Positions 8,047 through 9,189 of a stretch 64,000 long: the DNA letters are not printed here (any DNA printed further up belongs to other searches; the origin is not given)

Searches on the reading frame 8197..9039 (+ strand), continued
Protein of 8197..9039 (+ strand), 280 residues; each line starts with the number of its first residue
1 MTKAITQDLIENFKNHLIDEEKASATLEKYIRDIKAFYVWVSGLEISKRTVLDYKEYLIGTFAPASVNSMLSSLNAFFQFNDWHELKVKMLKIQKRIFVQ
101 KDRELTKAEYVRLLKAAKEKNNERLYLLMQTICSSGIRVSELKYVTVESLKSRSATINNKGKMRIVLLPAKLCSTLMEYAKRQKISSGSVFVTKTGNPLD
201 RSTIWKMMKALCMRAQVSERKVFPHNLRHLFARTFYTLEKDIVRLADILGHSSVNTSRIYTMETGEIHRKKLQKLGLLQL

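Call 23: search_protein_families(library=ncbifam, proteins=[window:8197-9039:+], max_evalue=0.01)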
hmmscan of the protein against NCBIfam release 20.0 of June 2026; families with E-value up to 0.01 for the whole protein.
window:8197-9039:+ (280 aa): 10 families
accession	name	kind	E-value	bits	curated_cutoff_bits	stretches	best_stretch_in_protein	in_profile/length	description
NF040815.2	recomb_XerA_Arch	equivalog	4.3e-38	131.4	220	1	11-264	1-255/263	site-specific tyrosine recombinase/integron integrase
TIGR02225.1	recomb_XerD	equivalog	1.8e-34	119.4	329.6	1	12-273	2-280/290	site-specific tyrosine recombinase XerD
NF001399.0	PRK00283.1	subfamily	2e-33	115.9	279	1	6-268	5-288/300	tyrosine recombinase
TIGR02224.1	recomb_XerC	equivalog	5e-30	104.9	335.15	1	12-262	2-276/295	tyrosine recombinase XerC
NF003462.0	PRK05084.1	equivalog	6e-19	68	267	1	117-275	189-356/360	tyrosine recombinase XerS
TIGR02249.1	integrase_gron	subfamily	3.6e-13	49.6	265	2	200-261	238-298/315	integron integrase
NF002331.0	PRK01287.1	subfamily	6.4e-12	45.1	371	1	105-262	142-311/365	site-specific tyrosine recombinase XerC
NF011946.0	PRK15417.1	equivalog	1.3e-07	31.1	435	1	213-262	266-314/337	integron integrase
NF007370.0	PRK09870.1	subfamily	1.9e-07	30.9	221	1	100-262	8-178/200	tyrosine-type DNA invertase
NF007371.0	PRK09871.1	subfamily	7.2e-05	22.4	222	1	101-262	3-173/198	tyrosine-type DNA invertase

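Call 26: find_encoding_contigs(protein=P0001, flank=10000, max_places=4)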
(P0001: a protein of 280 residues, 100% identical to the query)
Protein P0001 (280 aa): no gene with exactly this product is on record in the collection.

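Call 35: search_solved_structures(query=window:8197-9039:+, max_evalue=0.00001, show_alignments=2)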
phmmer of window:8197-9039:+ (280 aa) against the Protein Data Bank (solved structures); distinct sequences matched with E-value up to 0.00001: 6.
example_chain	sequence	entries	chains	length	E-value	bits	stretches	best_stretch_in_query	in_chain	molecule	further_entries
4a8e_A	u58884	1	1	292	2.7e-19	73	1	5-271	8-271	PROBABLE TYROSINE RECOMBINASE XERC-LIKE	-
5hxy_A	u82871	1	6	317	1e-15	61.3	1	4-262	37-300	Tyrosine recombinase XerA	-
1a0p_A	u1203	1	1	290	1e-14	58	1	10-266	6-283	SITE-SPECIFIC RECOMBINASE XERD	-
5dcf_A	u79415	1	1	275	6.1e-12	48.9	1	104-266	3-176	Tyrosine recombinase XerD,DNA translocase FtsK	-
5jjv_A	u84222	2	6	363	1.1e-10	44.8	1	117-262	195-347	Tyrosine recombinase XerH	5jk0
9i5v_14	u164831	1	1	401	1e-09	41.6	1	115-263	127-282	Ribosome-associated translation inhibitor RaiA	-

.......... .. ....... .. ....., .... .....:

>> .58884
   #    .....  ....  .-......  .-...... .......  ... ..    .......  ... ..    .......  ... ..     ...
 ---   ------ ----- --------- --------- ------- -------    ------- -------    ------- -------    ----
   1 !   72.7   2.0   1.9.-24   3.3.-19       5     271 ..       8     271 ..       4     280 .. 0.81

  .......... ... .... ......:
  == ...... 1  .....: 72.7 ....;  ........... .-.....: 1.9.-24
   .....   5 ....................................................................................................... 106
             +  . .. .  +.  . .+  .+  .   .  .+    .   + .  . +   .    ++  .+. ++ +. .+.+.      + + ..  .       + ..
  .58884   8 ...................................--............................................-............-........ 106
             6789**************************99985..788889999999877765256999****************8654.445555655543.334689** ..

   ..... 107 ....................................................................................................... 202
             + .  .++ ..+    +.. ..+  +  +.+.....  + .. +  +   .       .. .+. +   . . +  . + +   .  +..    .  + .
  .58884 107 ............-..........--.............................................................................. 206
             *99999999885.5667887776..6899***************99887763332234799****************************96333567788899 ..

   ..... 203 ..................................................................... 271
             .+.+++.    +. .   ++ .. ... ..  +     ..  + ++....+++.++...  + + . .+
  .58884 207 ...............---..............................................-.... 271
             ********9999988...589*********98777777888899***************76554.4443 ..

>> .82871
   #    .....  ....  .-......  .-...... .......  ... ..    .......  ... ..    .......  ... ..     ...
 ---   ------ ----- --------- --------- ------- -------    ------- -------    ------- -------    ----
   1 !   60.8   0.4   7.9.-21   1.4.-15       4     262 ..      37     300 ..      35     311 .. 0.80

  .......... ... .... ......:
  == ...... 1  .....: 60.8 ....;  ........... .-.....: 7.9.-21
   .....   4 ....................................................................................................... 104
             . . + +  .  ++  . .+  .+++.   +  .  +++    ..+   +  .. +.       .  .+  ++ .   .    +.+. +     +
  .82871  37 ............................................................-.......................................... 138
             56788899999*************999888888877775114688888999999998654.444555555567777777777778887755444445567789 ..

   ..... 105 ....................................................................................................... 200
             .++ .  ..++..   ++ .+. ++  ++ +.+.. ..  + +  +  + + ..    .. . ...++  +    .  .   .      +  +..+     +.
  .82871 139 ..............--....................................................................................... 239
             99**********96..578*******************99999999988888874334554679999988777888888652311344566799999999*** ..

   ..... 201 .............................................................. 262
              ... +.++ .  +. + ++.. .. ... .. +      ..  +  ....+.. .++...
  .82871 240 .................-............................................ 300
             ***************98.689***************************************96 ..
